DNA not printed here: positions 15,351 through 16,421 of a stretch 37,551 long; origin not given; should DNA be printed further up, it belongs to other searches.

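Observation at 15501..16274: Orphan K88/FaeG-like fimbrial subunit gene carried between the lysis cassette and cos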

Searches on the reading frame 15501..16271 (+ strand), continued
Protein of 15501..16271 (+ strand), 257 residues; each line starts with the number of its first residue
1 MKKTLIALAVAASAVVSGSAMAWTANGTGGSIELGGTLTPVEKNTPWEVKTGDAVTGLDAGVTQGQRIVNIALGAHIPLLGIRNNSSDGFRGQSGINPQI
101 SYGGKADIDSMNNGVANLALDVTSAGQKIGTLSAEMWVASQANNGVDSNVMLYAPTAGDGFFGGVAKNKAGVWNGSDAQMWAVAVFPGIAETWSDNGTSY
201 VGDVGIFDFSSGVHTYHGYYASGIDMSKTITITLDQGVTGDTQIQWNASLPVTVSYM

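Call 48: find_encoding_contigs(protein=P0011, flank=6000, max_places=2)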
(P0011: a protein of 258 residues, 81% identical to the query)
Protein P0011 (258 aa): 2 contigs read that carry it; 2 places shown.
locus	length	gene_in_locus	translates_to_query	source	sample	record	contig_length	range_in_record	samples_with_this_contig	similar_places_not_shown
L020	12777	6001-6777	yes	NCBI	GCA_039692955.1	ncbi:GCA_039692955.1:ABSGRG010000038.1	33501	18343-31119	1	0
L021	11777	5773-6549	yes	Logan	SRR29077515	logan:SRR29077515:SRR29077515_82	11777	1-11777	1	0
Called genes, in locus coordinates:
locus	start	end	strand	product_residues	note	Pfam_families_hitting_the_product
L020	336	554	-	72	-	PF04703:FaeA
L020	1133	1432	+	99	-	PF03333:PapB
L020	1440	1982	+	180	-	PF27684:K88_fimbrial_pA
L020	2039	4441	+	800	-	PF13954:PapC_N, PF00577:Usher, PF13953:PapC_C (weak)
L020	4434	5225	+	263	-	PF00345:PapD_N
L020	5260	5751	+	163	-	PF17547:DUF5462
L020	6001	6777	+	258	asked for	PF02432:Fimbrial_K88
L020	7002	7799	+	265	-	PF02432:Fimbrial_K88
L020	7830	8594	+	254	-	PF02432:Fimbrial_K88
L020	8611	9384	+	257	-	-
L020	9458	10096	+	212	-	-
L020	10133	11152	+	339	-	PF04393:DUF535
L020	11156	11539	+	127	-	PF03968:LptD_N (weak)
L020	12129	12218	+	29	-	PF06069:PerC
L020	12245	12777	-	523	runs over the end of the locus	PF13007:LZ_Tnp_IS66, PF13005:zf-IS66, PF03050:DDE_Tnp_IS66, PF13817:DDE_Tnp_IS66_C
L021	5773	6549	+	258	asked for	PF02432:Fimbrial_K88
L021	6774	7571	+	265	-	PF02432:Fimbrial_K88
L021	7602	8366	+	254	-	PF02432:Fimbrial_K88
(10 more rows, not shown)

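Call 49: find_encoding_contigs(protein=P0020, flank=6000, max_places=2)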
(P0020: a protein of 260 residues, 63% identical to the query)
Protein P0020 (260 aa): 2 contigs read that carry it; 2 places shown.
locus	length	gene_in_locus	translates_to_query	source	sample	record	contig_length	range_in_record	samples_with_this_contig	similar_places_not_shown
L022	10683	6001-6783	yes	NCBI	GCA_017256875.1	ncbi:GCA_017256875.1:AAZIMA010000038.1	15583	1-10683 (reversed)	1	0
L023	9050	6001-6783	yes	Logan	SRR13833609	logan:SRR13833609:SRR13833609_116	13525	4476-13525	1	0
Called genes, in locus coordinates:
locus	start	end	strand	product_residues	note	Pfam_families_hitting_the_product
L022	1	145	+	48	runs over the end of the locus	-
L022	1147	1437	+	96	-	PF03333:PapB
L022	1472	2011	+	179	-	PF27684:K88_fimbrial_pA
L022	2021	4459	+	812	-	PF13954:PapC_N, PF00577:Usher, PF13953:PapC_C (faint)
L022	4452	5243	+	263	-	PF00345:PapD_N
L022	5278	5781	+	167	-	PF17547:DUF5462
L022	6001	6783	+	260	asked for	PF02432:Fimbrial_K88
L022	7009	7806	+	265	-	PF02432:Fimbrial_K88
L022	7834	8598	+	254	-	PF02432:Fimbrial_K88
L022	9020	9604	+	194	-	-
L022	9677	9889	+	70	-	PF04703:FaeA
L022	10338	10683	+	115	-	PF06977:SdiA-regulated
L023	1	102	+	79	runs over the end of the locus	-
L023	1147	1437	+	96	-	PF03333:PapB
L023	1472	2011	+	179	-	PF27684:K88_fimbrial_pA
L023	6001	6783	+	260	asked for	PF02432:Fimbrial_K88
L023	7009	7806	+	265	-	PF02432:Fimbrial_K88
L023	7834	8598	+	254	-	PF02432:Fimbrial_K88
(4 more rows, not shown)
